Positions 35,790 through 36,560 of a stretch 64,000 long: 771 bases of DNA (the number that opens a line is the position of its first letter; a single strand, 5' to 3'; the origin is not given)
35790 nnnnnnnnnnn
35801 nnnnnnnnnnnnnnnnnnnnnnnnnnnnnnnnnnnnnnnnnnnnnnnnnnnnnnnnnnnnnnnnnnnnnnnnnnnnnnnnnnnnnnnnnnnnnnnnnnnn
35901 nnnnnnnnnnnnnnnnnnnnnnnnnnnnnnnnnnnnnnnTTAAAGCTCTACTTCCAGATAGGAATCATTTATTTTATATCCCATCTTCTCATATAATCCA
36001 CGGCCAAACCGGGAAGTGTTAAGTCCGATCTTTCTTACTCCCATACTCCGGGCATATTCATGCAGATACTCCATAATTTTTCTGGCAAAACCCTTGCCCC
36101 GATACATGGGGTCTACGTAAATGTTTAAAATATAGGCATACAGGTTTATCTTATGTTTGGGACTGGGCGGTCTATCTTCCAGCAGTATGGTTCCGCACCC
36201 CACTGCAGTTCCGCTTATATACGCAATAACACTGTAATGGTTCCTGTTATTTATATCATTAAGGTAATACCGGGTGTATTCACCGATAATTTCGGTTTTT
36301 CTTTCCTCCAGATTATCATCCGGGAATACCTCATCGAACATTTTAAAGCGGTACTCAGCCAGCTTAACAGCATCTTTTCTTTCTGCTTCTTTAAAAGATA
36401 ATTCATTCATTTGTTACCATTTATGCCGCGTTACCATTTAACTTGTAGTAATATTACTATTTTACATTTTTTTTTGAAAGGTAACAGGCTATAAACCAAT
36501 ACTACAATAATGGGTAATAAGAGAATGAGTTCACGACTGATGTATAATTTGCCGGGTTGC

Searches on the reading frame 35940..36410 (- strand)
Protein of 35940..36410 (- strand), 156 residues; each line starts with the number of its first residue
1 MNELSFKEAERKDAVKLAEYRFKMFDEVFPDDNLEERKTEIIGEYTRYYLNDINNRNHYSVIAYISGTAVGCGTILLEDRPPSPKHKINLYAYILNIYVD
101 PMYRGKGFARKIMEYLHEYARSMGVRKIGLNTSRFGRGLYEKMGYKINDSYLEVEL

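Call 7: search_protein_families(library=pfam, proteins=[window:35940-36410:-], max_evalue=0.01)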
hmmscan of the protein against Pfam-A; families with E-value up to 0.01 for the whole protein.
window:35940-36410:- (156 aa): 7 families
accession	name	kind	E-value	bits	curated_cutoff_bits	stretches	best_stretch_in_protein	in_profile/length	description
PF00583.31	Acetyltransf_1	-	3.2e-16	60.1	20.7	1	40-145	16-116/116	Acetyltransferase (GNAT) family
PF13508.13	Acetyltransf_7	-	1.5e-13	51.4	27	1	59-146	4-83/84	Acetyltransferase (GNAT) domain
PF13673.13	Acetyltransf_10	-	1.5e-10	41.6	23.6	1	52-147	25-109/128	Acetyltransferase (GNAT) domain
PF13527.13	Acetyltransf_9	-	1.3e-07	32.1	25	1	8-147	7-126/127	Acetyltransferase (GNAT) domain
PF14542.12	Acetyltransf_CG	-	0.00049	20.6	30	1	94-126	27-59/80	GCN5-related N-acetyl-transferase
PF17013.11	Acetyltransf_15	-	0.0012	18.7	35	1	93-116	74-97/210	Putative acetyl-transferase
PF13302.13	Acetyltransf_3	-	0.0015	19.6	25.4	1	34-130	34-119/138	Acetyltransferase (GNAT) domain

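Call 46: find_encoding_contigs(protein=window:35940-36410:-, flank=6000, max_places=10)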
Protein window:35940-36410:- (156 aa): 2 contigs read that carry it; 1 place shown.
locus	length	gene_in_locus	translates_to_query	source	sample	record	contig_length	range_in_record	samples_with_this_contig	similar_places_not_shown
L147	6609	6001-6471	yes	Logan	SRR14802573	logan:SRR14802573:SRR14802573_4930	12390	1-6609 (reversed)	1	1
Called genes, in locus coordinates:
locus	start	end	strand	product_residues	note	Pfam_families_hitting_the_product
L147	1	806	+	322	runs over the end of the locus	PF00551:Formyl_trans_N, PF02911:Formyl_trans_C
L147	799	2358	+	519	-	PF01029:NusB, PF22458:RsmF-B_ferredox, PF01189:Methyltr_RsmB-F, PF01209:Ubie_methyltran (weak), PF01728:FtsJ, PF13649:Methyltransf_25 (weak), PF13847:Methyltransf_31 (weak)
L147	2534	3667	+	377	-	PF12833:HTH_18, PF00165:HTH_AraC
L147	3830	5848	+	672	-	-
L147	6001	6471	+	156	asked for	PF13527:Acetyltransf_9 (weak), PF00583:Acetyltransf_1, PF13673:Acetyltransf_10, PF13508:Acetyltransf_7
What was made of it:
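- Tried and rejected: The Logan contig carrying GNAT ends inside rpmB (call 46), so the rpmB-side junction of arm B was not independently confirmed.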
